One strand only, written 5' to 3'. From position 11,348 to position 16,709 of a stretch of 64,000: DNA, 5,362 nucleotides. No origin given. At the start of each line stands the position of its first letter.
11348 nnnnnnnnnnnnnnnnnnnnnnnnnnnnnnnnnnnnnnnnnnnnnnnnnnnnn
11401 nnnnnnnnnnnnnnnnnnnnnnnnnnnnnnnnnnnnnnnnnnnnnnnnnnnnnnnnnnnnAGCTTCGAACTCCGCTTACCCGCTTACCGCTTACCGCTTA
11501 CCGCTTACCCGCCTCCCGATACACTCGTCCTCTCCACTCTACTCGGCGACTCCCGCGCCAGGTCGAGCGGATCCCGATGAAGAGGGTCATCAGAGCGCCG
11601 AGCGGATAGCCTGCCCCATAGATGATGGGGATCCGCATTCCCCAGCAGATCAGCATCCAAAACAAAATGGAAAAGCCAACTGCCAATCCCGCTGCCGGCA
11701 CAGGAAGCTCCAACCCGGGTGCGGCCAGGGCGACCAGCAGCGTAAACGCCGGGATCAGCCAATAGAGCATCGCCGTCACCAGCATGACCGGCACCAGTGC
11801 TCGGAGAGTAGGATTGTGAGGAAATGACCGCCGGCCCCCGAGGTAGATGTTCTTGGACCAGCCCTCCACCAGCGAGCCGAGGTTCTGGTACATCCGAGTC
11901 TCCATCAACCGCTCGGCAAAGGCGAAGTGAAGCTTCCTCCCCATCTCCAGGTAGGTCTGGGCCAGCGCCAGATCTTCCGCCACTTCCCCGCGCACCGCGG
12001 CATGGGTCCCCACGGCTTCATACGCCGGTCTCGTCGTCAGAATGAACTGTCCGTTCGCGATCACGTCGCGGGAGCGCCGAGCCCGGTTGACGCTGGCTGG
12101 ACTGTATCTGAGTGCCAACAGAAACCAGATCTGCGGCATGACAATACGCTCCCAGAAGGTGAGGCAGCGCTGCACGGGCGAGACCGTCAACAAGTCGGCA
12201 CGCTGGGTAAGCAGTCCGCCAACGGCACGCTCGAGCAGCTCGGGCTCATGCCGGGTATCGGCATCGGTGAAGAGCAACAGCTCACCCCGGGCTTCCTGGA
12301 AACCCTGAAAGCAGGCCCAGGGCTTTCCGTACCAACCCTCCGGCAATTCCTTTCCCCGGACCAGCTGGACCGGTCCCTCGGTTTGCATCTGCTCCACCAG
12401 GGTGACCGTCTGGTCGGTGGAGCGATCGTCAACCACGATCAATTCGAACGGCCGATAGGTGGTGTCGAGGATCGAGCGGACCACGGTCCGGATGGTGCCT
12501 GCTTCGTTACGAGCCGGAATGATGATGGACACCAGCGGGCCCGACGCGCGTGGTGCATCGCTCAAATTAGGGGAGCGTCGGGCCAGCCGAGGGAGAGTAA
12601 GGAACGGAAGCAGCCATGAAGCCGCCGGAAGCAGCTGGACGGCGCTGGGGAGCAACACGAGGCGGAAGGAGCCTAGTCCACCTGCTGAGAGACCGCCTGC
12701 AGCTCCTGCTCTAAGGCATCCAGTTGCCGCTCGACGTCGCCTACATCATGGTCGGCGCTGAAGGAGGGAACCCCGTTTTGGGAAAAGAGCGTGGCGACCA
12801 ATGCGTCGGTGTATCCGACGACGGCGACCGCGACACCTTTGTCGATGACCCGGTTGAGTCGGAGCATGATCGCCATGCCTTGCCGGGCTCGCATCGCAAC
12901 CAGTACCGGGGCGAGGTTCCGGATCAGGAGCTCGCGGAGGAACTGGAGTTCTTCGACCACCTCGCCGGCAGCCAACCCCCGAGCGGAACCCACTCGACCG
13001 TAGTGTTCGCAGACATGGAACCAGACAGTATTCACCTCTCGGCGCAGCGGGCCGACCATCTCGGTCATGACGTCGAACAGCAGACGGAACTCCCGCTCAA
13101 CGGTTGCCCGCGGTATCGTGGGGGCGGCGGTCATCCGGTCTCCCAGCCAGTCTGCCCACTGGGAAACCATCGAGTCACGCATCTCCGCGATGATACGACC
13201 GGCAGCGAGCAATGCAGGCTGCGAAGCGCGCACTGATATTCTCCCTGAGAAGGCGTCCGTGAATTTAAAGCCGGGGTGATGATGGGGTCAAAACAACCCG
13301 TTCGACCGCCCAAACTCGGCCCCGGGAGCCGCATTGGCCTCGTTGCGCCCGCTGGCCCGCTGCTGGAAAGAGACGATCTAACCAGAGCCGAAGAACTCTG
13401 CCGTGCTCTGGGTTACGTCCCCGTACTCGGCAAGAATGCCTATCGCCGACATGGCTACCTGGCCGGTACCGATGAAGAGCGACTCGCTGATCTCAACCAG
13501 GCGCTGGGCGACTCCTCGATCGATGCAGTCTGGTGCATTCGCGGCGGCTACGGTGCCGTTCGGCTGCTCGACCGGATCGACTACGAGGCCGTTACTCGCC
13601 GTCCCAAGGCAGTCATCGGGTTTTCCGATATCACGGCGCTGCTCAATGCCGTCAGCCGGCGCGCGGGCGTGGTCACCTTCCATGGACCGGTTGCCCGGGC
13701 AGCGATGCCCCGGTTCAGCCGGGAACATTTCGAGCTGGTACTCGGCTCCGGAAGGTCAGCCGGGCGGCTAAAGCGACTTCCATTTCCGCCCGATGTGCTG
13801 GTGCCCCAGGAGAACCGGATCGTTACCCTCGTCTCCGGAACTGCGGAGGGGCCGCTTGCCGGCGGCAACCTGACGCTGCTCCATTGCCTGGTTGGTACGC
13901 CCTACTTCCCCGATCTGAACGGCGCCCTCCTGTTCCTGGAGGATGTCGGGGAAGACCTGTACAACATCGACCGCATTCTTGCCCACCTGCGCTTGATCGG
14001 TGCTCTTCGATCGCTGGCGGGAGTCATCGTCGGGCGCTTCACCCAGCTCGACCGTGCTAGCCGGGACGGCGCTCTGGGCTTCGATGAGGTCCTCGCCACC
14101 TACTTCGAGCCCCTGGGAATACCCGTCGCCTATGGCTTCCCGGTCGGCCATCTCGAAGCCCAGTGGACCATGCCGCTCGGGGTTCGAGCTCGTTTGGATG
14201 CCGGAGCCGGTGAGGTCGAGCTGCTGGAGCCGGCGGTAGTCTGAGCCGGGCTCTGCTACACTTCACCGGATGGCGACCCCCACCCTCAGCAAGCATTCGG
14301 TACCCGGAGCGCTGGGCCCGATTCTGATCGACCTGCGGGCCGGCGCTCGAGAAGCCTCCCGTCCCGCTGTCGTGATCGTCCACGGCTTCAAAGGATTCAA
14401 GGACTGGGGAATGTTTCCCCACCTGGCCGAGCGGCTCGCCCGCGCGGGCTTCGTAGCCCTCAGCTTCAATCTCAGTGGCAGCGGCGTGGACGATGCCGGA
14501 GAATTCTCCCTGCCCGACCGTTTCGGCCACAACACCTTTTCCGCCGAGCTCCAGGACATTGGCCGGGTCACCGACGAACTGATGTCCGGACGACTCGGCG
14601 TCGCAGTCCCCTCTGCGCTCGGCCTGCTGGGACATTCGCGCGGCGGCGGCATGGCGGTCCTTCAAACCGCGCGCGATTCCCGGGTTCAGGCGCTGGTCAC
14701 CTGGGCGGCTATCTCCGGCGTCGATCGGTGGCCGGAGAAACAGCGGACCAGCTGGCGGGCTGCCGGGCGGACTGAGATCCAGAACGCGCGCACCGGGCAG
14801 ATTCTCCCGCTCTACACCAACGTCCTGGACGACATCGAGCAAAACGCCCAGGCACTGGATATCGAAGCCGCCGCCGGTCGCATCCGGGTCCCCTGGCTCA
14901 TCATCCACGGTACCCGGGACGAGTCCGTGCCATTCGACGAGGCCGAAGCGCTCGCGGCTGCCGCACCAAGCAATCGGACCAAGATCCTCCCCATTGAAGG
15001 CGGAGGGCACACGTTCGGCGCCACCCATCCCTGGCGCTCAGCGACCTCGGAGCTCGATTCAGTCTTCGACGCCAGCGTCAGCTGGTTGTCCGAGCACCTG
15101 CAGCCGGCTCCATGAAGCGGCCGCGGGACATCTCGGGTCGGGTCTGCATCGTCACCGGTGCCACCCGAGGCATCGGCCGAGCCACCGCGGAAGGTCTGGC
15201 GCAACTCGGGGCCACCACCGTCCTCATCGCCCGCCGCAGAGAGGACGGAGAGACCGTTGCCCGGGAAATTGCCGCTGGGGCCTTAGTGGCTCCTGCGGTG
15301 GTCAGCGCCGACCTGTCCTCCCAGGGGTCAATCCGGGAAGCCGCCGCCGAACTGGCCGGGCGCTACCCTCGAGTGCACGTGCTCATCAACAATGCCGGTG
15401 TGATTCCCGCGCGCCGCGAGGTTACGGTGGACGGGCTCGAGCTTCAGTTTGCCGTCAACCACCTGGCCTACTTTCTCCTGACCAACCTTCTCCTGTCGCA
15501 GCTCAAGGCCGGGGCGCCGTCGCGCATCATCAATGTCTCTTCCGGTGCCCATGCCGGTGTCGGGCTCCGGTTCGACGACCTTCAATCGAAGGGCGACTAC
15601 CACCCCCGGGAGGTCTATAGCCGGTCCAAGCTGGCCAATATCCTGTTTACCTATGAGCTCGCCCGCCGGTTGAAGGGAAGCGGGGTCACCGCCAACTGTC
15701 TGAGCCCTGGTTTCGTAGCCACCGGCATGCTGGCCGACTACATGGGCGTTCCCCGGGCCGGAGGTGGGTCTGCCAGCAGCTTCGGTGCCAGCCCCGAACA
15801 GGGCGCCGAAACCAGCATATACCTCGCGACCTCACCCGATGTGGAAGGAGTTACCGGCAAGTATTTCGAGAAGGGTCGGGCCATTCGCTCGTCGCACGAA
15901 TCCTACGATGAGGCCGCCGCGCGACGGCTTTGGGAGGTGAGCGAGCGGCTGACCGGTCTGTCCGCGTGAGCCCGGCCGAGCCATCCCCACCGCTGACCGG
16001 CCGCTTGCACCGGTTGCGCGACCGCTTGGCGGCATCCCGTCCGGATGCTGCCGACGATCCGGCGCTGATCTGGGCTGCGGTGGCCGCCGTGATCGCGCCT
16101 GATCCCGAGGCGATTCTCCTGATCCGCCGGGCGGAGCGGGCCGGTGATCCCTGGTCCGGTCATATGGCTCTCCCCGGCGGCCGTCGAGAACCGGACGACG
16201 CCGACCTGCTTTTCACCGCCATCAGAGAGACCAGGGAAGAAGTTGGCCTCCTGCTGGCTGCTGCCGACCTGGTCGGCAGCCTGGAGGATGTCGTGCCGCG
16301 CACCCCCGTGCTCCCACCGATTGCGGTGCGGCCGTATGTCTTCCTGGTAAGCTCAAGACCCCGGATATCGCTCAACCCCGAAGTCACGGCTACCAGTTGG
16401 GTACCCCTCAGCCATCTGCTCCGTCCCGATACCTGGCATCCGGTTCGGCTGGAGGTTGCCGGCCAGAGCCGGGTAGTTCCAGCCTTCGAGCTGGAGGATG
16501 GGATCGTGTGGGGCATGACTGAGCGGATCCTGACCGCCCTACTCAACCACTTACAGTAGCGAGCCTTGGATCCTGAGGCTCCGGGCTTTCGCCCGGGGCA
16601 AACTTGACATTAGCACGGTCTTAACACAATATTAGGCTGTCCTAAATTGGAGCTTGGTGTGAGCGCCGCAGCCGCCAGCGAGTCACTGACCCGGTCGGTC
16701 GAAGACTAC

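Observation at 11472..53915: A family of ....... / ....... heptamer-octamer arrays, mostly in inverted pairs, at six or more gene boundaries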

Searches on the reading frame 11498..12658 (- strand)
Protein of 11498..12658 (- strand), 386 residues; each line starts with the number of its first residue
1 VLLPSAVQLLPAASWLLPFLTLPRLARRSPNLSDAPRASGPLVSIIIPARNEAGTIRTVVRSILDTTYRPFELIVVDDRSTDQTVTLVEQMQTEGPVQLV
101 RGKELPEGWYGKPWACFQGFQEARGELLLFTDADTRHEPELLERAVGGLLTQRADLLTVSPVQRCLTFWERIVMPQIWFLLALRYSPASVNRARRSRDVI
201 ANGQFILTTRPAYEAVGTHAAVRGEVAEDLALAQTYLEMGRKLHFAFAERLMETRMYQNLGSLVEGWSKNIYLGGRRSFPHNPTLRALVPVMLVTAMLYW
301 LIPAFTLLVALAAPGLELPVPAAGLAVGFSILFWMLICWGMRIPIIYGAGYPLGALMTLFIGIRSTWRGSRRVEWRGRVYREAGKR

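Call 7: search_protein_families(library=pfam, proteins=[window:11498-12658:-])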
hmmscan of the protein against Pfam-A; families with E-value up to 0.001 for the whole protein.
window:11498-12658:- (386 aa): 4 families
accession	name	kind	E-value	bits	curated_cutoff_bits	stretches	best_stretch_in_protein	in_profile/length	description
PF00535.33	Glycos_transf_2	-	1.4e-26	93.9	23.3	1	44-176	1-130/168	Glycosyl transferase family 2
PF13641.12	Glyco_tranf_2_3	-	1.6e-18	68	27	1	43-253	3-211/230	Glycosyltransferase like family 2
PF13506.12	Glyco_transf_21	-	2.4e-12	47.1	21.7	1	109-247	15-148/174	Glycosyl transferase family 21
PF10111.15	Glyco_tranf_2_2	-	8.6e-07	29.2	27.3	1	44-144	1-101/276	Glycosyltransferase like family 2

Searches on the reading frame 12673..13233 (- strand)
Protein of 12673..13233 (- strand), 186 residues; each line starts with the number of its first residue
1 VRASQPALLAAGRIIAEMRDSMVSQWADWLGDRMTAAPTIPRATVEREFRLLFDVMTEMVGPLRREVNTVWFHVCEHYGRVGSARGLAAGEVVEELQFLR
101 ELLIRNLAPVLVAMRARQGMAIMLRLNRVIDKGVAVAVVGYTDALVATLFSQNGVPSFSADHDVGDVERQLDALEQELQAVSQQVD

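Call 53: search_protein_families(library=pfam, proteins=[window:12673-13233:-], max_evalue=0.00001)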
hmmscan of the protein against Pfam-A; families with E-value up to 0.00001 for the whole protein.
window:12673-13233:- (186 aa): 0 families

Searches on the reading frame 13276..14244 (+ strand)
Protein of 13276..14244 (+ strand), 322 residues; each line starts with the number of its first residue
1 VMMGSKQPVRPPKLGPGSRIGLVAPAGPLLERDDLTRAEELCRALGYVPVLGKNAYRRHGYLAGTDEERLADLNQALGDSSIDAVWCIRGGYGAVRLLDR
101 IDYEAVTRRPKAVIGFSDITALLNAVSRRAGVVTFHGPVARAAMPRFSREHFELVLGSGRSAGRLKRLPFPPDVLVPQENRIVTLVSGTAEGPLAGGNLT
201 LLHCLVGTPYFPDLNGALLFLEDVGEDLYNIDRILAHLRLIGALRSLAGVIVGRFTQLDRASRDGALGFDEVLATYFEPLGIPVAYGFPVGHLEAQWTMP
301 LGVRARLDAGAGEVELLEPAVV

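Call 53: search_protein_families(library=pfam, proteins=[window:13276-14244:+], max_evalue=0.00001)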
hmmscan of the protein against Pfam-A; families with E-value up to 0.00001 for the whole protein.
window:13276-14244:+ (322 aa): 2 families
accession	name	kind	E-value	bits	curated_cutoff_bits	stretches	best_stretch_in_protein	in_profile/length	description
PF02016.21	Peptidase_S66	-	4.3e-40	137.1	25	1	20-137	1-121/121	LD-carboxypeptidase N-terminal domain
PF17676.7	Peptidase_S66C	-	1.4e-35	122.9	23.7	1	191-307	1-120/120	LD-carboxypeptidase C-terminal domain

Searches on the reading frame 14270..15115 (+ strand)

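Call 53: search_protein_families(library=pfam, proteins=[window:14270-15115:+], max_evalue=0.00001)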
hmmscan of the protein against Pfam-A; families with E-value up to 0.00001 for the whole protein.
window:14270-15115:+ (281 aa): 5 families
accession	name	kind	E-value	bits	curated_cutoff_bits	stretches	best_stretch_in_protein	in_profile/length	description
PF12146.15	Hydrolase_4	-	1.7e-17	63.9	27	1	30-152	3-114/239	Serine aminopeptidase, S33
PF00561.26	Abhydrolase_1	-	3e-12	47.2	25.8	1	32-160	1-118/245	alpha/beta hydrolase fold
PF01738.24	DLH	-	3.7e-10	40.2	21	1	27-145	9-127/217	Dienelactone hydrolase family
PF00326.27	Peptidase_S9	-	1.5e-07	31.6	22.6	1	53-247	7-187/213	Prolyl oligopeptidase family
PF12697.13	Abhydrolase_6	-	3e-07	31.7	26.3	1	34-250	1-206/217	Alpha/beta hydrolase family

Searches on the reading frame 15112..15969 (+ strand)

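Call 53: search_protein_families(library=pfam, proteins=[window:15112-15969:+], max_evalue=0.00001)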
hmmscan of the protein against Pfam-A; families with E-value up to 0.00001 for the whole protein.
window:15112-15969:+ (285 aa): 4 families
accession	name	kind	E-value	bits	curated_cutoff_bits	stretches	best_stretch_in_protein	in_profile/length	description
PF00106.31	adh_short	-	1.4e-34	119.8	26.6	1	11-208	2-188/195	short chain dehydrogenase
PF13561.12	adh_short_C2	-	8.5e-26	91.4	27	1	16-250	1-227/236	Enoyl-(Acyl carrier protein) reductase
PF01370.27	Epimerase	-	1.8e-09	37.8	20.9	1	13-186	2-159/240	NAD dependent epimerase/dehydratase family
PF08659.16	KR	-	3.5e-07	30.8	22.6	1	12-99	3-93/180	KR domain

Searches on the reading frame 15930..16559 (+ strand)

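Call 54: search_protein_families(library=pfam, proteins=[window:15930-16559:+], max_evalue=0.00001)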
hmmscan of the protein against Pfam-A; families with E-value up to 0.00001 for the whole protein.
window:15930-16559:+ (209 aa): 1 family
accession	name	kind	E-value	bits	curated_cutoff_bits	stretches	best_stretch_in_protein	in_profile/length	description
PF00293.34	NUDIX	-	2.2e-15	57.3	21.1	1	49-170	4-124/134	NUDIX domain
